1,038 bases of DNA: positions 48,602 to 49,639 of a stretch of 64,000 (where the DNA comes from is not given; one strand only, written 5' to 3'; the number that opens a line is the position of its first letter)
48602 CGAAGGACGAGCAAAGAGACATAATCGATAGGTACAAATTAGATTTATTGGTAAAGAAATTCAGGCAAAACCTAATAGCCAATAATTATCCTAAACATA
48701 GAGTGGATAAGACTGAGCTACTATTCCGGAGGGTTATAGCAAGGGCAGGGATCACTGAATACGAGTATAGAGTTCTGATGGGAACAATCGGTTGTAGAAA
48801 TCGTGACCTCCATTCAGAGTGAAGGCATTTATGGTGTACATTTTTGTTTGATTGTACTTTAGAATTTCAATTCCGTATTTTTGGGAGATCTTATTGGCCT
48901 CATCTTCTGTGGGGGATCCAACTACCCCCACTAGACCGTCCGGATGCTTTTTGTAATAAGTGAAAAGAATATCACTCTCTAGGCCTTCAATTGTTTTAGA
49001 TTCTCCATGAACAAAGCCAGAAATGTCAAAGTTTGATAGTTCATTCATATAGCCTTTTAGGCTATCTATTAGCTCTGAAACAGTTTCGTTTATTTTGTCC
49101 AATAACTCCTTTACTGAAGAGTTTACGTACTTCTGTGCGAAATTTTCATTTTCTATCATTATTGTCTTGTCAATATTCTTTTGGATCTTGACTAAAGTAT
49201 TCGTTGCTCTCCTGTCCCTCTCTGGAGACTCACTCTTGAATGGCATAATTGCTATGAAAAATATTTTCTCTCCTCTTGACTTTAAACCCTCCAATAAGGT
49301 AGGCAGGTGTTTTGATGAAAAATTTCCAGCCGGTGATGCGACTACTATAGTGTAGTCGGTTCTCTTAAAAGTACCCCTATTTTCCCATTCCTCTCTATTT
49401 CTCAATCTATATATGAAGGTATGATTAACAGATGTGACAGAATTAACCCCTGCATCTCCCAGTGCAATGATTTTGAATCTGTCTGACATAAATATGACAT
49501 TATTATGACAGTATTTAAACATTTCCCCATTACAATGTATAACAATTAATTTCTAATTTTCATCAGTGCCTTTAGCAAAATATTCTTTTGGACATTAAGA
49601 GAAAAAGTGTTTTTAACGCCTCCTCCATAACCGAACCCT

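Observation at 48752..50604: Compact FtsZ/tubulin-fold protein with degenerate GTP-binding and T7 motifs, wedged between two orc1/cdc6 genes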

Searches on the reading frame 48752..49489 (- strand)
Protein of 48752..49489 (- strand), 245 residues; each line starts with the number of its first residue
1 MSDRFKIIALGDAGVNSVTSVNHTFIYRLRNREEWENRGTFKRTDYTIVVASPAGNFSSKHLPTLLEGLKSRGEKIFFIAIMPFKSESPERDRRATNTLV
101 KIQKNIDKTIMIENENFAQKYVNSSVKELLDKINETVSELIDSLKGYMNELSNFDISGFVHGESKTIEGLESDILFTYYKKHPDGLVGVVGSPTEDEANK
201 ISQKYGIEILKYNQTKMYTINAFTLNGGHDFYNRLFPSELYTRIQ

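Call 3: search_protein_families(library=pfam, proteins=[window:48752-49489:-], max_evalue=1)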
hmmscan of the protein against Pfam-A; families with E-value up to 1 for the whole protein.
window:48752-49489:- (245 aa): 5 families
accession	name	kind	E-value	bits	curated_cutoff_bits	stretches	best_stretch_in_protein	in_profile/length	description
PF00091.31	Tubulin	-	1.7e-07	32.1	33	1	39-119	101-187/190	Tubulin/FtsZ family, GTPase domain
PF07464.16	ApoLp-III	-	0.036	14.6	36.3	1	84-148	74-136/146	Apolipophorin-III precursor (apoLp-III)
PF19824.4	Tlp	-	0.13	13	25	1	90-151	2-61/70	Small, acid-soluble spore protein Tlp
PF14606.12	Lipase_GDSL_3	-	0.13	12.9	27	1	65-145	51-132/178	GDSL-like Lipase/Acylhydrolase family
PF24270.1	HTH_Cmi2_C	-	0.18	12.5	27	1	96-140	26-71/125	Cmi2, C-terminal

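Call 4: search_protein_families(library=ncbifam, proteins=[window:48752-49489:-], max_evalue=1)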
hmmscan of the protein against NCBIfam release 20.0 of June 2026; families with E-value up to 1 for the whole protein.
window:48752-49489:- (245 aa): 2 families
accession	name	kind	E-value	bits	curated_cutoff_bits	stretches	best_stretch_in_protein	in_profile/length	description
TIGR00065.1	ftsZ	equivalog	3.5e-05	23.3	295.2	1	78-147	136-205/353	cell division protein FtsZ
NF011443.0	PRK14869.1-5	equivalog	0.067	11.6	335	1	95-154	99-158/546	putative manganese-dependent inorganic diphosphatase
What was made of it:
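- On Canonical cell-division FtsZ (TIGR00065): 23.3 bits against a cut-off of 295.2 (call 4).
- Closest known: Canonical FtsZ. Different: TIGR00065 scores 23 bits against a cut-off of 295 (call 4).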

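Call 5: find_homologous_proteins(query=window:48752-49489:-, max_evalue=0.001)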
Query window:48752-49489:- (245 aa): 2 proteins with E <= 0.001 among 626 candidates.
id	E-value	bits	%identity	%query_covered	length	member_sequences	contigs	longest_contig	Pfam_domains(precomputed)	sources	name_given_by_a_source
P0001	1.3e-157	540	100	100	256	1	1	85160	PF00091.32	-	-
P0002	6.9e-67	244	47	100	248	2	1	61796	PF00091.32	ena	-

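Call 6: search_solved_structures(query=window:48752-49489:-, max_evalue=10, show_alignments=3)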
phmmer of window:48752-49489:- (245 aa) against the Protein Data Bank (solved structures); distinct sequences matched with E-value up to 10: 39.
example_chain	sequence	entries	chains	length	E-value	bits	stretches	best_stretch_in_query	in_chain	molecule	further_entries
1w5f_A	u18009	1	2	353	0.00059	22.8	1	38-143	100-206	CELL DIVISION PROTEIN FTSZ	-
2r6r_1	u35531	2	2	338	0.0015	21.5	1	41-141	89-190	Cell division protein ftsZ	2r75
22hq_A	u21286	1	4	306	0.002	21.1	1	39-143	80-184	Cell division protein FtsZ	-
22hr_A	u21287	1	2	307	0.002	21.1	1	39-143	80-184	Cell division protein FtsZ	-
9bra_U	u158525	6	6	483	0.0033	20.4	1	65-153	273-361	V-type proton ATPase subunit H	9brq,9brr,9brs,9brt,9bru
9brb_T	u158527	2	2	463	0.0033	20.4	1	65-153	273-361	V-type proton ATPase subunit H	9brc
9brd_T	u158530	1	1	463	0.0033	20.4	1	65-153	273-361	V-type proton ATPase subunit H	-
7uzf_P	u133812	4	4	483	0.0036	20.3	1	65-153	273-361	V-type proton ATPase subunit H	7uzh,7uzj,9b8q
6wm2_P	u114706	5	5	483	0.0039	20.1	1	65-153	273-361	V-type proton ATPase subunit H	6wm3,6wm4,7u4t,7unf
7u8o_T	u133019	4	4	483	0.0045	19.9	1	65-153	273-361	V-type proton ATPase subunit H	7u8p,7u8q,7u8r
6xbw_P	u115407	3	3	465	0.0045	19.9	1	65-153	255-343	V-type proton ATPase subunit H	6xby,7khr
5zue_A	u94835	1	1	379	0.086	15.7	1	41-150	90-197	Cell division protein FtsZ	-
6lpd_A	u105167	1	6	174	0.087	15.7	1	54-158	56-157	Ferritin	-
1w5e_A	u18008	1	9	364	0.099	15.6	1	38-149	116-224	FTSZ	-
6ym1_A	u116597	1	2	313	0.1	15.5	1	42-150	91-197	Cell division protein FtsZ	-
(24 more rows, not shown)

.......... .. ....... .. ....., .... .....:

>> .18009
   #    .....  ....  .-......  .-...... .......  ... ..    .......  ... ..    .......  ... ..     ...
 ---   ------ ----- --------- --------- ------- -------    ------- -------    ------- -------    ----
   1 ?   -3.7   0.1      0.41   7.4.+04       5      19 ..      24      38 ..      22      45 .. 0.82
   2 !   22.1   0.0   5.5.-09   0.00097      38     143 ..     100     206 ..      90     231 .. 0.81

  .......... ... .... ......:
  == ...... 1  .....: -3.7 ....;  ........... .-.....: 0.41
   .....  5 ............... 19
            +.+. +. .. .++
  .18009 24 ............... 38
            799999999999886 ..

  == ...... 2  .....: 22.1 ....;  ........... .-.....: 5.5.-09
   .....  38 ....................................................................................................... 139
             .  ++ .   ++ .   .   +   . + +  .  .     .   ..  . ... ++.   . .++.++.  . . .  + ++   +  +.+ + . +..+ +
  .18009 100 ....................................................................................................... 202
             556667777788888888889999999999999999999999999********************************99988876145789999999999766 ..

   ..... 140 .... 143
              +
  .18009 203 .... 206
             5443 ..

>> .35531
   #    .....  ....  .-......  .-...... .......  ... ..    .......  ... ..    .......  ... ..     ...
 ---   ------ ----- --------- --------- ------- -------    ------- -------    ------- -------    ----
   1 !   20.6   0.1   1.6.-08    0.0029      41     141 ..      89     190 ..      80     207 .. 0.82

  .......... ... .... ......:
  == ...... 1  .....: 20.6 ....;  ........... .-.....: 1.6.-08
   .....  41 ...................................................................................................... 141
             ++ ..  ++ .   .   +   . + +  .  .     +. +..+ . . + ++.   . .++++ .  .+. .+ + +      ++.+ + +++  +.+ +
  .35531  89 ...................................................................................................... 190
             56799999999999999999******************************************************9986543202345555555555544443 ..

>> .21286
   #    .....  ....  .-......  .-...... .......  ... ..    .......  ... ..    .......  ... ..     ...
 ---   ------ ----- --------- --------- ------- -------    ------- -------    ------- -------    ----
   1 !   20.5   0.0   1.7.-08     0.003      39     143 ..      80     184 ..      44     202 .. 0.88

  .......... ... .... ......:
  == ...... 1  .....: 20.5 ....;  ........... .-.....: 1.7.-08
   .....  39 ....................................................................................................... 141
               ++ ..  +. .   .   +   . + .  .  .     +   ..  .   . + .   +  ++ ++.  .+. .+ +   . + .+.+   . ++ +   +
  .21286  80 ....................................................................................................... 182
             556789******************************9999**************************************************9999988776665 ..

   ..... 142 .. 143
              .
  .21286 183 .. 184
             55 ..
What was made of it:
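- Checked: phmmer against PDB gives FtsZ 1w5f at E 6e-4 (call 6).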

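Call 8: find_encoding_contigs(protein=P0002, flank=10000, max_places=6)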
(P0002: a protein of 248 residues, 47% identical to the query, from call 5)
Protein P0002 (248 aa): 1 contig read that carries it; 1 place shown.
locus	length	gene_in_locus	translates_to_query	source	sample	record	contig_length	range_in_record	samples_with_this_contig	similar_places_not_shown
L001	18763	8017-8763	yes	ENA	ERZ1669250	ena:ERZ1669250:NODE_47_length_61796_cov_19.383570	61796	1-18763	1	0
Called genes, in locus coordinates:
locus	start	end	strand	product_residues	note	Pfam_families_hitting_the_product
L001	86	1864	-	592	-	PF00496:SBP_bac_5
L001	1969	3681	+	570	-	PF07690:MFS_1, PF00083:Sugar_tr, PF07690:MFS_1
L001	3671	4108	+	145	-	PF01978:TrmB (weak), PF01047:MarR (weak)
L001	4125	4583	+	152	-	PF02698:DUF218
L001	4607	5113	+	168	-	PF00383:dCMP_cyt_deam_1, PF14437:MafB19-deam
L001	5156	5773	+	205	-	PF12146:Hydrolase_4 (faint), PF00561:Abhydrolase_1, PF12697:Abhydrolase_6 (faint), PF12695:Abhydrolase_5 (weak)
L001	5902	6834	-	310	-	PF00248:Aldo_ket_red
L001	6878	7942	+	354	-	PF13191:AAA_16 (weak), PF00931:NB-ARC (faint), PF00004:AAA (weak), PF09848:SLFN-g3_helicase (weak), PF13401:AAA_22, PF22703:Cdc6_lid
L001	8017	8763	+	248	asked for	PF00091:Tubulin (weak)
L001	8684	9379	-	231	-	PF00588:SpoU_methylase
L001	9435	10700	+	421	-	PF08245:Mur_ligase_M, PF02875:Mur_ligase_C, PF27239:FOL3_C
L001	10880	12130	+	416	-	PF05621:TniB (weak), PF01637:ATPase_2 (weak), PF13191:AAA_16 (weak), PF00004:AAA, PF13401:AAA_22 (weak), PF22606:Cdc6-ORC-like_ATPase_lid (faint), PF22703:Cdc6_lid, PF09079:WHD_Cdc6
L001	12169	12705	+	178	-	PF13238:AAA_18, PF13207:AAA_17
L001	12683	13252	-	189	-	PF00117:GATase, PF07722:Peptidase_C26 (weak)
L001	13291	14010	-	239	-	PF01978:TrmB, PF02082:Rrf2 (faint)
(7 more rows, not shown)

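Call 18: search_protein_representatives(alignment_id=A1)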
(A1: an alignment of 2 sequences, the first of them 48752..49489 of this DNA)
Query: 2 sequences, 249 profile positions. Proteins with E-value up to 0.001 (for the whole library): 51; up to 1e-10: 5; up to 1e-30: 3. The best 51 are listed.
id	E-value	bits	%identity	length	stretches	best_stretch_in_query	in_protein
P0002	4.3e-144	494.8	-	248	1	1-249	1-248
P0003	7.6e-45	169.7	-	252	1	1-243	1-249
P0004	6.9e-44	166.6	-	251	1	1-243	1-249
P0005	5.2e-25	104.8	-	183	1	1-157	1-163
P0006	1.1e-23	100.5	-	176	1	1-144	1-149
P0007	1.5e-07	47.6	-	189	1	4-156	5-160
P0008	3.3e-07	46.5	-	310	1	44-145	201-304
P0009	4.0e-07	46.2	-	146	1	4-137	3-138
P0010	2.0e-06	43.9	-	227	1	46-145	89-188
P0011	2.7e-06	43.5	-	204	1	6-154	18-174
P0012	2.9e-06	43.4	-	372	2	42-143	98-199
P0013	3.2e-06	43.2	-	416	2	32-118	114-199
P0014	3.3e-06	43.2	-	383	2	41-155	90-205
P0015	3.5e-06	43.1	-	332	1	40-165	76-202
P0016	6.3e-06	42.3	-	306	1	20-145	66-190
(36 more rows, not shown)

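Call 20: predict_structure(alignment_id=A1)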
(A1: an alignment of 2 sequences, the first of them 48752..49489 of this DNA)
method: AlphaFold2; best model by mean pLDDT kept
length: 245 residues; sequences in the alignment: 2
mean_pLDDT: 48.7   pTM: 0.45
mean pLDDT of the five models: 48.7, 47.6, 42.4, 42.3, 42.1
residues with pLDDT >= 90: 0; 70-90: 42; 50-70: 63; < 50: 140
segments of 3 or more residues with pLDDT < 50: 1-3, 13-25, 114-193, 204-245
pLDDT, mean of each block of 10 residues (from residue 1): 55 39 48 63 67 73 84 76 59 75 76 45 34 30 30 28 37 38 37 48 45 31 33 31 23
secondary structure, 60 per line:
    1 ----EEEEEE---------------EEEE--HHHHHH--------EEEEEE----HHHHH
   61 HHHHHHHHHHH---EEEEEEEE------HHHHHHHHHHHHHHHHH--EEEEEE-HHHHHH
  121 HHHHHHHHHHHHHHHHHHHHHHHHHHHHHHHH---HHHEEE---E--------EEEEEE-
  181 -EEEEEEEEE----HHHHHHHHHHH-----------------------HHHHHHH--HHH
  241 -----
elements in order: E5-10 E26-29 H32-37 E46-51 H56-71 E75-82 H89-105 E108-113 H115-152 E159-161 E174-179 E182-190 H195-205 H229-235
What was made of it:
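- Tried and rejected: Two-sequence AF2 model: pLDDT was 48.7 and unusable (call 20).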

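Call 22: find_homologous_proteins(query=A2, max_evalue=0.001)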
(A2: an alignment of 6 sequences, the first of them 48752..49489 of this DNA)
Query A2 (6 sequences) (245 aa, profile of the alignment): 38 proteins with E <= 0.001 among 7511 candidates.
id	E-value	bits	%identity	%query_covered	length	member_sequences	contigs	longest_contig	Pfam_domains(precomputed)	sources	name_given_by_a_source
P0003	5.0e-110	385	34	99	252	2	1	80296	PF00091.32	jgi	jgi:hypothetical protein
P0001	4.2e-108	379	100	100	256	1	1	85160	PF00091.32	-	-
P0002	7.7e-106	371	47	100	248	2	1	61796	PF00091.32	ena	-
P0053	3.3e-92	327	36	98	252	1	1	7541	PF00091.32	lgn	-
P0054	6.3e-91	322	47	100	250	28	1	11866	PF00091.32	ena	-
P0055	6.1e-89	316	36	98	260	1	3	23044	PF00091.32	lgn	-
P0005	6.8e-71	257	41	38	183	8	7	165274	PF00091.32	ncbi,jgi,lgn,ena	ncbi:MAG: hypothetical protein AAE975_00010 [Thermoplasmatales archaeon]|jgi:cell division GTPase Ft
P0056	2.4e-65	239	44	36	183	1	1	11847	PF00091.32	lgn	-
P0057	2.6e-65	239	43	40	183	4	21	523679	PF00091.32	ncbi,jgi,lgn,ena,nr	ncbi:MAG: hypothetical protein M1386_00110 [Candidatus Thermoplasmatota archaeon]|jgi:cell division 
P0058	1.2e-64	236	42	45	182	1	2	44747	PF00091.32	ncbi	ncbi:MAG: hypothetical protein ACP5UZ_03115 [Thermoplasmata archaeon]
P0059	2.3e-63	232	38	63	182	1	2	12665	PF00091.32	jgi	jgi:cell division GTPase FtsZ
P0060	2.2e-61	226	37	62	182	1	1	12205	PF00091.32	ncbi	-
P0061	4.5e-61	225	43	43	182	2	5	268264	PF00091.32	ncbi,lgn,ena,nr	ncbi:MAG: hypothetical protein M0Z77_02145 [Thermoplasmatales archaeon]|nr:hypothetical protein [Can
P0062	5.6e-61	224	39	60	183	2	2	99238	PF00091.32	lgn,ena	-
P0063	1.1e-60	223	36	46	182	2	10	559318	PF00091.32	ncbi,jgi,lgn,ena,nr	ncbi:MAG: hypothetical protein M1161_03080 [Candidatus Thermoplasmatota archaeon]|jgi:cell division 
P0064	1.8e-59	219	37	42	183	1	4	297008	PF00091.32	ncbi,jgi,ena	jgi:cell division GTPase FtsZ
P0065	7.8e-59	217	39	61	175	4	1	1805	PF00091.32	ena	-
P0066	1.2e-58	217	38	61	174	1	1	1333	PF00091.32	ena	-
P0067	1.3e-58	217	38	61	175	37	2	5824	PF00091.32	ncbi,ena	-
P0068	1.6e-58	216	38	61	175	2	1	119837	PF00091.32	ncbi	-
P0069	2.6e-58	216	41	42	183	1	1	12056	PF00091.32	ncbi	ncbi:MAG: hypothetical protein QXU18_03180 [Thermoplasmatales archaeon]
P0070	5.3e-58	215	36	59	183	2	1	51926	PF00091.32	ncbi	-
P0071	2.8e-57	212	39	58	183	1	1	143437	PF00091.32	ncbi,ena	-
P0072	1.4e-56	210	36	59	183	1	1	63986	PF00091.32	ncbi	-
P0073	3.8e-56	209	39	59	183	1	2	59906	PF00091.32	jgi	jgi:cell division GTPase FtsZ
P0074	4.9e-56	208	41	58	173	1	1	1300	PF00091.32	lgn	-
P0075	1.7e-55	206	38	58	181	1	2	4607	PF00091.32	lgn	-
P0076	1.7e-55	206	36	63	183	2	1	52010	PF00091.32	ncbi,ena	-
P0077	9.5e-55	204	38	58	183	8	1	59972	PF00091.32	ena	-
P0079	5.3e-7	48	30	45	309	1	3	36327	PF00091.32,PF12327.14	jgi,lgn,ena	-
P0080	1.9e-6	46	24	58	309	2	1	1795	PF00091.32,PF12327.14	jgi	jgi:cell division protein FtsZ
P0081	5.9e-6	44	26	41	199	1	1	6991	PF00091.32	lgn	-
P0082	1.3e-4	40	25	40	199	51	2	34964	PF00091.32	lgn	-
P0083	1.4e-4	40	23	58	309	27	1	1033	PF00091.32,PF12327.14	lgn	-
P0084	1.5e-4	39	25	40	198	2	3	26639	PF00091.32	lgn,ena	-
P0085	2.6e-4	39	28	32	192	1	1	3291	PF00091.32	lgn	-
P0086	4.5e-4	38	44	7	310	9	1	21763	PF00091.32,PF12327.14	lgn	-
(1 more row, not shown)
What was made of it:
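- JGI already labels the short forms 'cell division GTPase FtsZ' (call 22).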

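Call 24: find_encoding_contigs(protein=P0003, flank=6000, max_places=2)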
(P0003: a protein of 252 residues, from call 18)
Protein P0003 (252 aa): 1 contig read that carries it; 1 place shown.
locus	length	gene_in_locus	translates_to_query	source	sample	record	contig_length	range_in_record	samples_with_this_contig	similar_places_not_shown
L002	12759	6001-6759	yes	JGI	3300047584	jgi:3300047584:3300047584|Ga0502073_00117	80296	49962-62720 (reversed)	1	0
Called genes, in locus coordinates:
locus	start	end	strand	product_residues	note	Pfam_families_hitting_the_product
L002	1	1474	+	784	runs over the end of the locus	PF00580:UvrD-helicase, PF01443:Viral_helicase1 (faint), PF13245:AAA_19, PF13361:UvrD_C, PF13538:UvrD_C_2 (faint)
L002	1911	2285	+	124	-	PF01638:HxlR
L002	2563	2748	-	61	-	PF06348:DUF1059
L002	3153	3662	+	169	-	PF00383:dCMP_cyt_deam_1, PF14437:MafB19-deam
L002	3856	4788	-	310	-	PF00248:Aldo_ket_red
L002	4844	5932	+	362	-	PF13191:AAA_16 (weak), PF09848:SLFN-g3_helicase (weak), PF13401:AAA_22, PF22703:Cdc6_lid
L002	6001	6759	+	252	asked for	PF00091:Tubulin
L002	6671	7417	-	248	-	PF00588:SpoU_methylase, PF09936:Methyltrn_RNA_4 (faint)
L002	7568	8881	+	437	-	PF08245:Mur_ligase_M, PF02875:Mur_ligase_C, PF27239:FOL3_C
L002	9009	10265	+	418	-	PF07693:KAP_NTPase (faint), PF13191:AAA_16 (weak), PF00004:AAA, PF13401:AAA_22 (weak), PF22606:Cdc6-ORC-like_ATPase_lid, PF22703:Cdc6_lid, PF09079:WHD_Cdc6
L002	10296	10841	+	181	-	PF13238:AAA_18, PF13207:AAA_17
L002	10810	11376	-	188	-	PF00117:GATase, PF07722:Peptidase_C26 (weak)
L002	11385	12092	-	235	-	PF01978:TrmB, PF11495:TrmB_EBD_N (weak)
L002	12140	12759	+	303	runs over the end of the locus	PF22082:TtuA_LIM_N, PF02540:NAD_synthase (weak), PF01171:ATP_bind_3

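Call 25: find_encoding_contigs(protein=P0057, flank=6000, max_places=2)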
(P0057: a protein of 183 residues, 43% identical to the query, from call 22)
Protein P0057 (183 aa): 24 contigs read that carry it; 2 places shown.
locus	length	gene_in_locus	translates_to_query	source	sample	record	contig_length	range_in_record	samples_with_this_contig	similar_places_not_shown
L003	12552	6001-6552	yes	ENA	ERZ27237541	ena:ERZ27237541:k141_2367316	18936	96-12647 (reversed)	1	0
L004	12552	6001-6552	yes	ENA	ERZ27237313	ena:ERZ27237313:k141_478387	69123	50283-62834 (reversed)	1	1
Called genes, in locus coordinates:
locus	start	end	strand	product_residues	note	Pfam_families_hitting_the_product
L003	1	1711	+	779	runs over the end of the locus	PF00580:UvrD-helicase, PF01443:Viral_helicase1 (faint), PF13087:AAA_12 (faint), PF13245:AAA_19, PF13604:AAA_30 (faint), PF13361:UvrD_C, PF13538:UvrD_C_2 (faint)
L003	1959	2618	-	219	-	-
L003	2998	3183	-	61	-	PF06348:DUF1059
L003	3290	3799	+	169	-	PF00383:dCMP_cyt_deam_1, PF14437:MafB19-deam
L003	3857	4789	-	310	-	PF00248:Aldo_ket_red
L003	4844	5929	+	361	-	PF13191:AAA_16, PF09848:SLFN-g3_helicase (weak), PF13401:AAA_22, PF22703:Cdc6_lid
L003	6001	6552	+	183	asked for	PF00091:Tubulin (faint)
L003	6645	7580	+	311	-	PF00291:PALP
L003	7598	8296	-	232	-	PF00588:SpoU_methylase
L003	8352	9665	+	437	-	PF08245:Mur_ligase_M, PF02875:Mur_ligase_C, PF27239:FOL3_C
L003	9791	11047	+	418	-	PF13191:AAA_16 (weak), PF00004:AAA, PF22606:Cdc6-ORC-like_ATPase_lid (weak), PF22703:Cdc6_lid, PF09079:WHD_Cdc6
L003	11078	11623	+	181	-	PF13238:AAA_18, PF13207:AAA_17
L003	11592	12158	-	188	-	PF00117:GATase, PF07722:Peptidase_C26 (weak)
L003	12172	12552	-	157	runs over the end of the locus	?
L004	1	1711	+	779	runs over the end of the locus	PF00580:UvrD-helicase, PF01443:Viral_helicase1 (faint), PF13087:AAA_12 (faint), PF13245:AAA_19, PF13604:AAA_30 (faint), PF13361:UvrD_C, PF13538:UvrD_C_2 (faint)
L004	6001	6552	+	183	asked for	PF00091:Tubulin (faint)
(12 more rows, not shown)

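Call 26: find_encoding_contigs(protein=P0063, flank=6000, max_places=2)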
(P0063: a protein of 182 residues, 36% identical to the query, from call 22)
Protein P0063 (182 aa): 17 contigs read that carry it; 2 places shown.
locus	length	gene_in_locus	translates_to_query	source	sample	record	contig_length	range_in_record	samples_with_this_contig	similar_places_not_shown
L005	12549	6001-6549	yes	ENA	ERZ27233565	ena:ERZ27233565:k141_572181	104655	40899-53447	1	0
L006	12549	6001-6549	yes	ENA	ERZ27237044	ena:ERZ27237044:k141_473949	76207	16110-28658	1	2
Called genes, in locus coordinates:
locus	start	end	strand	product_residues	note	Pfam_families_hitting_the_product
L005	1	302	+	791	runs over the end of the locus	PF12705:PDDEXK_1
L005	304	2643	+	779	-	PF00580:UvrD-helicase, PF01443:Viral_helicase1 (faint), PF13245:AAA_19, PF13087:AAA_12 (faint), PF13361:UvrD_C, PF13538:UvrD_C_2 (faint)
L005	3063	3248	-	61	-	PF06348:DUF1059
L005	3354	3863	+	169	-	PF00383:dCMP_cyt_deam_1, PF14437:MafB19-deam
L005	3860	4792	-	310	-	PF00248:Aldo_ket_red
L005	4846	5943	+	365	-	PF13191:AAA_16, PF13401:AAA_22, PF09848:SLFN-g3_helicase, PF22703:Cdc6_lid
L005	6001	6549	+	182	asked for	PF00091:Tubulin (faint)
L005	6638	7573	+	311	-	PF00291:PALP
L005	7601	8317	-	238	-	PF00588:SpoU_methylase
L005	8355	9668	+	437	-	PF08245:Mur_ligase_M, PF02875:Mur_ligase_C, PF27239:FOL3_C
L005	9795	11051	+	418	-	PF13191:AAA_16 (weak), PF00004:AAA, PF13401:AAA_22 (faint), PF22606:Cdc6-ORC-like_ATPase_lid (weak), PF22703:Cdc6_lid, PF09079:WHD_Cdc6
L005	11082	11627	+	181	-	PF13238:AAA_18, PF13207:AAA_17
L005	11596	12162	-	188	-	PF00117:GATase, PF07722:Peptidase_C26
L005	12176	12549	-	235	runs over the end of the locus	PF01978:TrmB, PF11495:TrmB_EBD_N (weak)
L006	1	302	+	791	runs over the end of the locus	PF12705:PDDEXK_1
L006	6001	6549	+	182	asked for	PF00091:Tubulin (faint)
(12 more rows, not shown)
